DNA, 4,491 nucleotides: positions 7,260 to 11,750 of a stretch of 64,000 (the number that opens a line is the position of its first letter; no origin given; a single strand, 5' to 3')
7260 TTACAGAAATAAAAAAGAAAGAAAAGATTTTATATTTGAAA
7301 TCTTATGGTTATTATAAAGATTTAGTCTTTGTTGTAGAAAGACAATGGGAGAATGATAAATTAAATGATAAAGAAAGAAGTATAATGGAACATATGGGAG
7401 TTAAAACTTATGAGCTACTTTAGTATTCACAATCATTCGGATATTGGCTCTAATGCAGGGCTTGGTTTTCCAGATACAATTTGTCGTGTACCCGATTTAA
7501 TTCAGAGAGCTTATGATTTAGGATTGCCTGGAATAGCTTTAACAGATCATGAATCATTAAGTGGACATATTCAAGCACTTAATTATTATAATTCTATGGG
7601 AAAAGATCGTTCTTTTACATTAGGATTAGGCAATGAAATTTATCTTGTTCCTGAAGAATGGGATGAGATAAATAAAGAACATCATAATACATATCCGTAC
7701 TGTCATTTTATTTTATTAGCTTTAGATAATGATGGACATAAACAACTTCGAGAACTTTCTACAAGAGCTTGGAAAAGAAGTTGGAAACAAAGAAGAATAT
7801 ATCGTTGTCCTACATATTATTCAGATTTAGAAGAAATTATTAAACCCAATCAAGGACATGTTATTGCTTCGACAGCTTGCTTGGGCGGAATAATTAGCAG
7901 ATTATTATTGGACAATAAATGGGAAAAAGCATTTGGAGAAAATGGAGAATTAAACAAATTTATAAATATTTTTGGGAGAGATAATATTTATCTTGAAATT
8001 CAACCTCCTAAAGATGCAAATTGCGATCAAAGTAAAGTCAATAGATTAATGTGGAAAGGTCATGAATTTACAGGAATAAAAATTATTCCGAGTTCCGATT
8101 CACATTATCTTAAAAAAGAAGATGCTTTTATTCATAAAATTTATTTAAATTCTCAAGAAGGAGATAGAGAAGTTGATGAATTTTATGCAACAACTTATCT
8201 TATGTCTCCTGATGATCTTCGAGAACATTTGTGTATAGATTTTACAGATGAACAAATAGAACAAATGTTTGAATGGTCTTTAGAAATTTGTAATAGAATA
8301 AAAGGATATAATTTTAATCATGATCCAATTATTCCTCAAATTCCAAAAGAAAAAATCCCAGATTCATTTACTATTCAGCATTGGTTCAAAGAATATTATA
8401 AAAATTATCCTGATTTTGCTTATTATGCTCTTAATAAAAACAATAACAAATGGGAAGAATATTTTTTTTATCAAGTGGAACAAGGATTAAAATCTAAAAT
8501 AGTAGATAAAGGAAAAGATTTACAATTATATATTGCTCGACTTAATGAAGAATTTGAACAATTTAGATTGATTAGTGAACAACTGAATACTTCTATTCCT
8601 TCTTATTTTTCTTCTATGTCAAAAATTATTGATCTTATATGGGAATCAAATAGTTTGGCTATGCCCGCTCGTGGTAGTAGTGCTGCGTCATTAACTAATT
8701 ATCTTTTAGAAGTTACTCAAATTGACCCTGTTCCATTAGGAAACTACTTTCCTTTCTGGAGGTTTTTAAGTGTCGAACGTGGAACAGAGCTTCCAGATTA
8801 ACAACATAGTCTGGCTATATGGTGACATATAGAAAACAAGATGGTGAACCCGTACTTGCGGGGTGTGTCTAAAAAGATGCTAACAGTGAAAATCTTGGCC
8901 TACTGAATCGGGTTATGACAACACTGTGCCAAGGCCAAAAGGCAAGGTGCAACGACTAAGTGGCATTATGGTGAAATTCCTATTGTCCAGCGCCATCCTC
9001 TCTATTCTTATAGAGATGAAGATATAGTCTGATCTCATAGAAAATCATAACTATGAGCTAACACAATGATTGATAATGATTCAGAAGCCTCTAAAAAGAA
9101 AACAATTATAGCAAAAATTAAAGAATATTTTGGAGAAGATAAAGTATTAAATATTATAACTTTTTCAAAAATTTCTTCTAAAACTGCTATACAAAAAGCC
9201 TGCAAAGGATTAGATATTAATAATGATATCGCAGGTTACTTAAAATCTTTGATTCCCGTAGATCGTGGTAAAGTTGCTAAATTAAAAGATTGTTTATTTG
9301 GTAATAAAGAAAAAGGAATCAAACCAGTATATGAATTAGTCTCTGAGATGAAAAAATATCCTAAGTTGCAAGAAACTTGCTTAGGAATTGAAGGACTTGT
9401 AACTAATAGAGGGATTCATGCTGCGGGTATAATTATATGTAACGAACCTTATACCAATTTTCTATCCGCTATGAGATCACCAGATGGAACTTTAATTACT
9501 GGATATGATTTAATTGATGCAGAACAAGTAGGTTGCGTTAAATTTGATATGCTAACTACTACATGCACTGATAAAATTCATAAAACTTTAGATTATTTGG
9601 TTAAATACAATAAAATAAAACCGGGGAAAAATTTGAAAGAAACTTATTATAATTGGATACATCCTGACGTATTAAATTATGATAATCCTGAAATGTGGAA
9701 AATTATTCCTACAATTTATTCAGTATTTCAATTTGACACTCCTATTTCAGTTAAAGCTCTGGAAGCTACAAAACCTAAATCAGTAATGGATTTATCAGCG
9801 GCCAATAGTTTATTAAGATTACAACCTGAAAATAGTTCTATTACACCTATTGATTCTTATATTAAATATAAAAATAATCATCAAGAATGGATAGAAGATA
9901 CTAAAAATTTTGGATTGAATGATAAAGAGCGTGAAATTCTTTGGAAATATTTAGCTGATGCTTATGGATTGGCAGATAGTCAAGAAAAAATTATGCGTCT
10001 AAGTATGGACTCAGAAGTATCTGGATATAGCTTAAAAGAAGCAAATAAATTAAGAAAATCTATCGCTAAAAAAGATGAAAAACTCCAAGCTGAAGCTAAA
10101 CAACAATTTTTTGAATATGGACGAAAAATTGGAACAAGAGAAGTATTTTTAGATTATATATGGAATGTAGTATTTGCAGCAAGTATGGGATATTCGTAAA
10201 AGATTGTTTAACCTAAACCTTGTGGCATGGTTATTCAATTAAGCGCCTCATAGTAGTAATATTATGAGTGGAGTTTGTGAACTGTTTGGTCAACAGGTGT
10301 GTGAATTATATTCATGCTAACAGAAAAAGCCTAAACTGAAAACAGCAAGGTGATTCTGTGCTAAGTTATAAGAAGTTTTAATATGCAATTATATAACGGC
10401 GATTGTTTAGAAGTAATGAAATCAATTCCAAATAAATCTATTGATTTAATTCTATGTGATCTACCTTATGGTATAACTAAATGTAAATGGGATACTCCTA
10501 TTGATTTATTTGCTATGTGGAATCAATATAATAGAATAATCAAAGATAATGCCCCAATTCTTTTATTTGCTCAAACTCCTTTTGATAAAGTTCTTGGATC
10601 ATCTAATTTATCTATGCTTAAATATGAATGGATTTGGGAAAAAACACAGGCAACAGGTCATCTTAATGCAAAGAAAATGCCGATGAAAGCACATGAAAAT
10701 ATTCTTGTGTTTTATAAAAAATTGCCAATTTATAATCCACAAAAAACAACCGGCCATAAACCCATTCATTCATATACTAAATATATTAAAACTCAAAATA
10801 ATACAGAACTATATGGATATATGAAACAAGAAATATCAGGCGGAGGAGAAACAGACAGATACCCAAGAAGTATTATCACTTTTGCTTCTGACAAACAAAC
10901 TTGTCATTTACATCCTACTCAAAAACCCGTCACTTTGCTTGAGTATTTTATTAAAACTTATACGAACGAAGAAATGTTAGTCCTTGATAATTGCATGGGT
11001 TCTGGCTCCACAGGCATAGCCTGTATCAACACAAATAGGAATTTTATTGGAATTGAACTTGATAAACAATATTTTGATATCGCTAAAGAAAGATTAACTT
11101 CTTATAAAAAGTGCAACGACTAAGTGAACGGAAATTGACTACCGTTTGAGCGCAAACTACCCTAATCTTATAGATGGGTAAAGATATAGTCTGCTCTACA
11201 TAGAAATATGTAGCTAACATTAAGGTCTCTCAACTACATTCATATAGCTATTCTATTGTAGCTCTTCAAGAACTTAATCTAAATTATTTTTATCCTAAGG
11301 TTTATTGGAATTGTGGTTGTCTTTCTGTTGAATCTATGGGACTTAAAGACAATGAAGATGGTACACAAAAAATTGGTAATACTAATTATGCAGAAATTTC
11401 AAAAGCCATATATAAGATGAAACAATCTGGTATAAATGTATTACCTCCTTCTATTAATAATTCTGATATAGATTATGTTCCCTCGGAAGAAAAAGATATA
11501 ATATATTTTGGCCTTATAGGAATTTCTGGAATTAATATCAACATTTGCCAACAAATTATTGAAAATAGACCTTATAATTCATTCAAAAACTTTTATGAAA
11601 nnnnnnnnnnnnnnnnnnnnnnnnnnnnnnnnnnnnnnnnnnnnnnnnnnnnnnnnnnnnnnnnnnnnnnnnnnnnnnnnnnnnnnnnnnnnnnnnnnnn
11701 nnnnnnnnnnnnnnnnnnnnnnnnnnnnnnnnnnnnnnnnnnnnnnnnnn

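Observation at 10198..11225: Group I intron carrying a DNA methyltransferase instead of a homing endonuclease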

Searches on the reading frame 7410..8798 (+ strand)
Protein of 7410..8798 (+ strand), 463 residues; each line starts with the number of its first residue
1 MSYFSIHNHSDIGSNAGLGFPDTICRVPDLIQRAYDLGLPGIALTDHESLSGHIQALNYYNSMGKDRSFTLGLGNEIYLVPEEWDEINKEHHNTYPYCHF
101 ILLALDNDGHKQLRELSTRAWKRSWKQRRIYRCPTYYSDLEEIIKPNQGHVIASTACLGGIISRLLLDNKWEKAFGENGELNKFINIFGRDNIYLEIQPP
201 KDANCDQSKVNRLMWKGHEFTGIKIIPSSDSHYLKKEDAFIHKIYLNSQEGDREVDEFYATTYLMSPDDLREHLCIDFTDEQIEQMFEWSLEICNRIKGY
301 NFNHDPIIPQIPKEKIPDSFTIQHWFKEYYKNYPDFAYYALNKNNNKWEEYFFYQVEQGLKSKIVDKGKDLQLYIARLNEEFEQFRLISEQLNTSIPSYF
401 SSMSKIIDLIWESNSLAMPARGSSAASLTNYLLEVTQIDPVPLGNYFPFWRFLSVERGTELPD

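Call 5: search_protein_families(library=pfam, proteins=[window:7410-8798:+], max_evalue=0.01)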
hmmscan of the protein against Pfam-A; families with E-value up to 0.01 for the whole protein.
window:7410-8798:+ (463 aa): 2 families
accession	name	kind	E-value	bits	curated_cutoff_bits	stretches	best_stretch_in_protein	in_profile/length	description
PF02811.25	PHP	-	9.6e-20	72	26.4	1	21-198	11-162/164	PHP domain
PF07733.18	DNA_pol3_alpha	-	5.6e-13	49.5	23.9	1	353-463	4-103/260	Bacterial DNA polymerase III alpha NTPase domain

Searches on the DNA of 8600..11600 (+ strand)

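Call 3: search_rna_families(source=window, start=8600, end=11600, threshold=evalue, max_evalue=10, show_alignments=5)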
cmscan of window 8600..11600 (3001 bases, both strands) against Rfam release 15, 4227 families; matches with E-value up to 10: 8.
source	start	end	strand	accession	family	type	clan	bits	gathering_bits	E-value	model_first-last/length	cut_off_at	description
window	8789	9050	+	RF00028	Intron_gpI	Intron;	-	49.5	50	6.6e-11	1-253/253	no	Group I catalytic intron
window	10991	11213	+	RF00028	Intron_gpI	Intron;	-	40.4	50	3.5e-08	1-253/253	no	Group I catalytic intron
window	9343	9408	+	RF02304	TtnuCD29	Gene; snRNA; snoRNA; CD-box;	-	24.8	90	1.9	1-78/78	no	Tetrahymena snoRNA TtnuCD29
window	9194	9294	+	RF03026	RT-5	Gene; sRNA;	-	24.7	45.7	0.09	1-104/104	no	RT-5 RNA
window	10669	10712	+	RF02419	Spd-sr37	Gene; sRNA;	-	23.8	45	0.5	1-67/67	no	Streptococcus sRNA Spd-sr37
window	10417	10515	+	RF01485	rli61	Cis-reg;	-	23.7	50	0.33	1-106/106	no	Listeria sRNA rli61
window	10320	10400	+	RF00028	Intron_gpI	Intron;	-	16.7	50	0.46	60-138/253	no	Group I catalytic intron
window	10210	10286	+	RF03000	LOOT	Gene; sRNA;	-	16.4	46.4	6.6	1-121/121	no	LOOT RNA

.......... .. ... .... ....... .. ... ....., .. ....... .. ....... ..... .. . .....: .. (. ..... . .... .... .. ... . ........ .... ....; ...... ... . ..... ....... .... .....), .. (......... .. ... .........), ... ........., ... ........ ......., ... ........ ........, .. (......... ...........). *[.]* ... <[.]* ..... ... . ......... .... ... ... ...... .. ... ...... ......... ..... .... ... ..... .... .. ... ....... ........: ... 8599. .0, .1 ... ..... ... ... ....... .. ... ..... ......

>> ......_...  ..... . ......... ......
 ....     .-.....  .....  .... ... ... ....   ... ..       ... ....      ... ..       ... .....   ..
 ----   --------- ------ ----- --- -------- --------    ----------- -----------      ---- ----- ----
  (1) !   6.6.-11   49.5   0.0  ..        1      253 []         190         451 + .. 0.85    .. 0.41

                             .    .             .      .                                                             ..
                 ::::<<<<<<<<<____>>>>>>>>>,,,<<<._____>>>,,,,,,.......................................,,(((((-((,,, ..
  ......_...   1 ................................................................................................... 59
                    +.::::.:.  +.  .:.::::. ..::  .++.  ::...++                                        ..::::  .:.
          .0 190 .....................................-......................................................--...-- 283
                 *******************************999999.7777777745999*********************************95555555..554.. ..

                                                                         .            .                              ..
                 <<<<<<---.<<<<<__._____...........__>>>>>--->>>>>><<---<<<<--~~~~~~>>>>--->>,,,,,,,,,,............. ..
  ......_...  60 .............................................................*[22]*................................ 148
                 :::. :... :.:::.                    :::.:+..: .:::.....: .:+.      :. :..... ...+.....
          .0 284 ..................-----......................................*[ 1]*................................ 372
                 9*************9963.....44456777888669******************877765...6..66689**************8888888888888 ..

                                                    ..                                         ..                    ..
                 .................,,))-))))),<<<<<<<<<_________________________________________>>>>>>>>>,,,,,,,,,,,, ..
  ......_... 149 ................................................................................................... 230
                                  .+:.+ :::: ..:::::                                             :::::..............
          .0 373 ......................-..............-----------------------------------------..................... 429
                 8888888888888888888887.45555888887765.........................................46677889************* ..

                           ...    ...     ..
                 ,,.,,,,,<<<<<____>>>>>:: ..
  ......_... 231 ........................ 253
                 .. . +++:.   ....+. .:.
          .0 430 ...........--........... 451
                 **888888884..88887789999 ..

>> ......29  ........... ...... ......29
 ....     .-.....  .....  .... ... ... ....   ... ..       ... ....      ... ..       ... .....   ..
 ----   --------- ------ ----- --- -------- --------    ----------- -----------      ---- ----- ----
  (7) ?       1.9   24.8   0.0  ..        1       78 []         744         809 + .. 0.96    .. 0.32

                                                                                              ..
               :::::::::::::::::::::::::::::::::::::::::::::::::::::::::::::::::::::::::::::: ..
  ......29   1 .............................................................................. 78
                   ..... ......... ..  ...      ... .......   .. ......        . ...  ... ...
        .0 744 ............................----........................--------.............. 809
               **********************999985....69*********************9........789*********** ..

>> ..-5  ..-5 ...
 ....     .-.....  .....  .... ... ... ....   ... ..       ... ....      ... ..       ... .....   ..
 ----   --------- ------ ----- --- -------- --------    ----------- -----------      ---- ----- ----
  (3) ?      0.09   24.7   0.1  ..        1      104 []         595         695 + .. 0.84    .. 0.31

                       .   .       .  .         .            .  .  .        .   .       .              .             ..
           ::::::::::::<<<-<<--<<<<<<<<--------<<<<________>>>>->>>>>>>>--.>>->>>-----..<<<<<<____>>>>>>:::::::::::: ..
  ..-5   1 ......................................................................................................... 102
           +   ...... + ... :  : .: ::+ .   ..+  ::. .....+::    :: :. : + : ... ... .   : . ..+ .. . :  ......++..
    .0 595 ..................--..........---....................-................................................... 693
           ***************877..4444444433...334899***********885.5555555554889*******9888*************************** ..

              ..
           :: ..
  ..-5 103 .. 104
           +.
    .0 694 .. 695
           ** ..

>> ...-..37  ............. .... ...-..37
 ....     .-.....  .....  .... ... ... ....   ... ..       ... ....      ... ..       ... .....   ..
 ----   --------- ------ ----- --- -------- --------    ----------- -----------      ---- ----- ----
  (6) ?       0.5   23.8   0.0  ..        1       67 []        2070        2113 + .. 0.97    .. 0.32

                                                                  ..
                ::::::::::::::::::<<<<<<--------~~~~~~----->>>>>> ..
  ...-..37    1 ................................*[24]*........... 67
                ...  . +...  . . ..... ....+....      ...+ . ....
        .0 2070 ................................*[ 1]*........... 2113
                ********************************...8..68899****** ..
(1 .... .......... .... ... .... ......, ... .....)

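Call 6: search_dna_similar(query=window:10198-11225:+, collection=phages, mode=distant, max_rows=30)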
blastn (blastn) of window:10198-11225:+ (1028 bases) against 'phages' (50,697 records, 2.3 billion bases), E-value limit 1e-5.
Records with a match: 191; places in all: 199; records where one place covers at least 80% of the query: 0.
Best place of each record, by identity: 95-99% 5; 90-95% 1; 80-90% 4; 60-80% 181.
By first word of the organism name: Lactococcus 40; Vibrio 32; Flavobacterium 31; Staphylococcus 11; Cellulophaga 9; Geobacillus 8; Escherichia 6; Enterococcus 5; Synechococcus 5; Moraxella 5; and 19 more.
By host as written in the record: Lactococcus lactis 31; - 28; Flavobacterium sp. LMO6 19; Flavobacterium sp. LMO9 12; Moraxella catarrhalis 5; Geobacillus thermodenitrificans 4; Staphylococcus epidermidis F12 4; Lactococcus lactis subsp. lactis Il1403 4; and 50 more.
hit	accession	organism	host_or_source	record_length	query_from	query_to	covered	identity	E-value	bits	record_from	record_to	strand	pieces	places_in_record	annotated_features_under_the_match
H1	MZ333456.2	Enterococcus phage VEsP-1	Enterococcus sp.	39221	190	900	69%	69.2%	8e-72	277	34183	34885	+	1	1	hypothetical protein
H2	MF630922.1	Escherichia phage IMM-001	enterotoxigenic Escherichia coli 2255272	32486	190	900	69%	64.9%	2e-23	117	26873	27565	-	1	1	site-specific DNA-methyltransferase | hypothetical protein | carbohydrate ABC transporter permease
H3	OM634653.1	Bacillus phage vB_BsuS_PJN02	Bacillus subtilis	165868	204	860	64%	68.0%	6e-48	198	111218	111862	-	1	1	site-specific DNA-methyltransferase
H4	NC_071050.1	Bacillus phage vB_BsuS_PJN02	Bacillus subtilis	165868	204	860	64%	68.0%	6e-48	198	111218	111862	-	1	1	site-specific DNA-methyltransferase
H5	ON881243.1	Bacillus phage PK-3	Bacillus sp.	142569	204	874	49%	71.2%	6e-42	258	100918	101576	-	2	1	site-specific DNA-methyltransferase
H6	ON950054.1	Tenacibaculum phage Larrie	Tenacibaculum sp.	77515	193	774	48%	72.6%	3e-51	274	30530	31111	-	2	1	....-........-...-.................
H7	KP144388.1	Geobacillus virus E3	failed fermentation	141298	228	887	48%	70.9%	6e-29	236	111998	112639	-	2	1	putative DNA cytosine methylase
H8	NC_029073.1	Geobacillus virus E3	failed fermentation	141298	228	887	48%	70.9%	6e-29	236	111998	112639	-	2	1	putative DNA cytosine methylase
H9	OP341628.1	Geobacillus phage vB_GthS_PK5.1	Geobacillus thermodenitrificans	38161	201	899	50%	68.6%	8e-28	196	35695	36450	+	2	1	DNA methyltransferase (x2) | hypothetical protein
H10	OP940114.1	Staphylococcus phage vB_SauM_VL10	Staphylococcus aureus ATCC43300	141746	195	899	43%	68.6%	3e-14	159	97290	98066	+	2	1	DNA methyltransferase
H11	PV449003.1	Bacillus phage vB_BceH_LBC2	Bacillus cereus NCCP 14796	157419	204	546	33%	72.9%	1e-44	187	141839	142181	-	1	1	DNA methyltransferase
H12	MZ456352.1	Vibrio phage HNL01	Aliivibrio fischeri ES114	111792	367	730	35%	68.6%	9e-27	128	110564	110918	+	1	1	hypothetical protein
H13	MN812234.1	Flavobacterium phage vB_FspS_snusmum6-1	Flavobacterium sp. LMO6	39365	192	890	35%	69.6%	1e-11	153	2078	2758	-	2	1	DNA methyltransferase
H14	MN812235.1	Flavobacterium phage vB_FspS_snusmum6-2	Flavobacterium sp. LMO6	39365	192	890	35%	69.6%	1e-11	153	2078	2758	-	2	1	DNA methyltransferase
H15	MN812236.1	Flavobacterium phage vB_FspS_snusmum6-3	Flavobacterium sp. LMO6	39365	192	890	35%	69.6%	1e-11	153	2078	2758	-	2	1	DNA methyltransferase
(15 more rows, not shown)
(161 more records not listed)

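Call 8: search_dna_similar(query=window:10198-10382:+, collection=phages, mode=distant, max_rows=30, max_evalue=0.01)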
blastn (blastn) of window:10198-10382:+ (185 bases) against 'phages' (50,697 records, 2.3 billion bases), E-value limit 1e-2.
Records with a match: 5; places in all: 5; records where one place covers at least 80% of the query: 0.
Best place of each record, by identity: 80-90% 5.
By first word of the organism name: Enterocloster 5.
By host as written in the record: Enterocloster bolteae DA473 3; Enterocloster bolteae DA457 2.
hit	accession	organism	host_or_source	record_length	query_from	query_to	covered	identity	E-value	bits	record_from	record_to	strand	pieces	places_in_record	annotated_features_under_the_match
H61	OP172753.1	Enterocloster phage CB457P1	Enterocloster bolteae DA457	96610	118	168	28%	80.4%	1e-3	48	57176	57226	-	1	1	none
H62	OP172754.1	Enterocloster phage CB457P2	Enterocloster bolteae DA457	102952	118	168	28%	80.4%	1e-3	48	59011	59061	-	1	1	none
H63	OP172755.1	Enterocloster phage CB473P1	Enterocloster bolteae DA473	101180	118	168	28%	80.4%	1e-3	48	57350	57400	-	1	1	none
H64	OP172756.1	Enterocloster phage CB473P2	Enterocloster bolteae DA473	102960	118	168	28%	80.4%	1e-3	48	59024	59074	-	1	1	none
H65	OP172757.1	Enterocloster phage CB473P3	Enterocloster bolteae DA473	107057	118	168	28%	80.4%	1e-3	48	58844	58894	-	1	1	none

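Call 15: search_dna_similar(query=window:11095-11230:+, collection=phages, mode=distant, max_rows=40, max_evalue=0.01)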
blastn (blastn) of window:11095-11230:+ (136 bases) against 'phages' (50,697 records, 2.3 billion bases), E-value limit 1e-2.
Records with a match: 223; places in all: 223; records where one place covers at least 80% of the query: 0.
Best place of each record, by identity: 95-99% 5; 90-95% 121; 80-90% 94; 60-80% 3.
By first word of the organism name: Escherichia 55; Yersinia 41; Staphylococcus 33; Klebsiella 18; Vibrio 14; Lactococcus 10; Salmonella 9; Flavobacterium 7; Shigella 7; Enterobacteria 6; and 11 more.
By host as written in the record: - 34; Yersinia pestis 33; Escherichia coli 20; Lactococcus lactis 10; Staphylococcus aureus 8; Klebsiella pneumoniae 8; Escherichia coli B 7; Klebsiella pneumoniae K23 6; and 55 more.
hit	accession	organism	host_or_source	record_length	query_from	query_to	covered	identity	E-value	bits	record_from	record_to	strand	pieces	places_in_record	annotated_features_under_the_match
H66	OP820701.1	Aeromonas phage vB_AdhM_TS9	Aeromonas dhakensis AM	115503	55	119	48%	77.3%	3e-3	47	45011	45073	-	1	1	none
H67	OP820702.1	Aeromonas phage vB_AdhM_DL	Aeromonas dhakensis AM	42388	55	119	48%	77.3%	3e-3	47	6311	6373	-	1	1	none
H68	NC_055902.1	uncultured phage cr131_1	Rhesus macaque feces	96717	84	132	36%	89.8%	3e-9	67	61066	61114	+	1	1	hypothetical protein (x2)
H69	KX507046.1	Vibrio phage S4-7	Vibrio anguillarum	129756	67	120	40%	78.6%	9e-3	46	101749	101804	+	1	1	none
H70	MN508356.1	Acinetobacter phage VB_ApiP_XC38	Acinetobacter pittii ABC38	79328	72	120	36%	85.7%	2e-4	51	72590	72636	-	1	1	none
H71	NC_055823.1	Acinetobacter phage VB_ApiP_XC38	Acinetobacter pittii ABC38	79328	72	120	36%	85.7%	2e-4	51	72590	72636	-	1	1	none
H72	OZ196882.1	Vibrio phage PS17B-2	Seawater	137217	82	121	29%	95.0%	1e-8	64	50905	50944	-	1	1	hypothetical protein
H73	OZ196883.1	Vibrio phage 5P1c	Seawater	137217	82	121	29%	95.0%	1e-8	64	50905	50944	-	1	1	hypothetical protein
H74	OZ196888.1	Vibrio phage 5P1b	Seawater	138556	82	121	29%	95.0%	1e-8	64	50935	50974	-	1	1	hypothetical protein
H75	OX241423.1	Vibrio phage 249E41-1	Seawater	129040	82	121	29%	95.0%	1e-8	64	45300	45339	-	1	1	hypothetical protein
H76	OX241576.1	Vibrio phage 193E37-1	Seawater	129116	82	121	29%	95.0%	1e-8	64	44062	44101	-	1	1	hypothetical protein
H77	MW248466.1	Staphylococcus phage MarsHill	Staphylococcus aureus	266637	87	131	33%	82.6%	9e-3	45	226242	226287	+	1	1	DNA gyrase subunit B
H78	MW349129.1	Staphylococcus phage Madawaska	Staphylococcus aureus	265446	87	131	33%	82.6%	9e-3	45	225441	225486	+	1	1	DNA gyrase subunit B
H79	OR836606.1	Staphylococcus phage LY01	Staphylococcus aureus YZ4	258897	87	131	33%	82.6%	9e-3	45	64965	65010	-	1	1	none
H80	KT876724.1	Flavobacterium phage FpV4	Flavobacterium psychrophilum 950106-1/1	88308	87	130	32%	84.1%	8e-4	49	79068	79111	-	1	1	none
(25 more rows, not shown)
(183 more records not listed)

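Call 23: search_rna_families(source=L014, start=4800, end=8700, threshold=evalue, max_evalue=1, show_alignments=3)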
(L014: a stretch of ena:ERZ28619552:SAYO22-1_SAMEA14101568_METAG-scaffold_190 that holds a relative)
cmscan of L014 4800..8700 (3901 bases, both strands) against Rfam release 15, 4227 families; matches with E-value up to 1: 1.
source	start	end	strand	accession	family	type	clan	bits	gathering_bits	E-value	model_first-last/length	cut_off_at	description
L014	6689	6751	+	RF02304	TtnuCD29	Gene; snRNA; snoRNA; CD-box;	-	27.1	90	0.96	1-78/78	no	Tetrahymena snoRNA TtnuCD29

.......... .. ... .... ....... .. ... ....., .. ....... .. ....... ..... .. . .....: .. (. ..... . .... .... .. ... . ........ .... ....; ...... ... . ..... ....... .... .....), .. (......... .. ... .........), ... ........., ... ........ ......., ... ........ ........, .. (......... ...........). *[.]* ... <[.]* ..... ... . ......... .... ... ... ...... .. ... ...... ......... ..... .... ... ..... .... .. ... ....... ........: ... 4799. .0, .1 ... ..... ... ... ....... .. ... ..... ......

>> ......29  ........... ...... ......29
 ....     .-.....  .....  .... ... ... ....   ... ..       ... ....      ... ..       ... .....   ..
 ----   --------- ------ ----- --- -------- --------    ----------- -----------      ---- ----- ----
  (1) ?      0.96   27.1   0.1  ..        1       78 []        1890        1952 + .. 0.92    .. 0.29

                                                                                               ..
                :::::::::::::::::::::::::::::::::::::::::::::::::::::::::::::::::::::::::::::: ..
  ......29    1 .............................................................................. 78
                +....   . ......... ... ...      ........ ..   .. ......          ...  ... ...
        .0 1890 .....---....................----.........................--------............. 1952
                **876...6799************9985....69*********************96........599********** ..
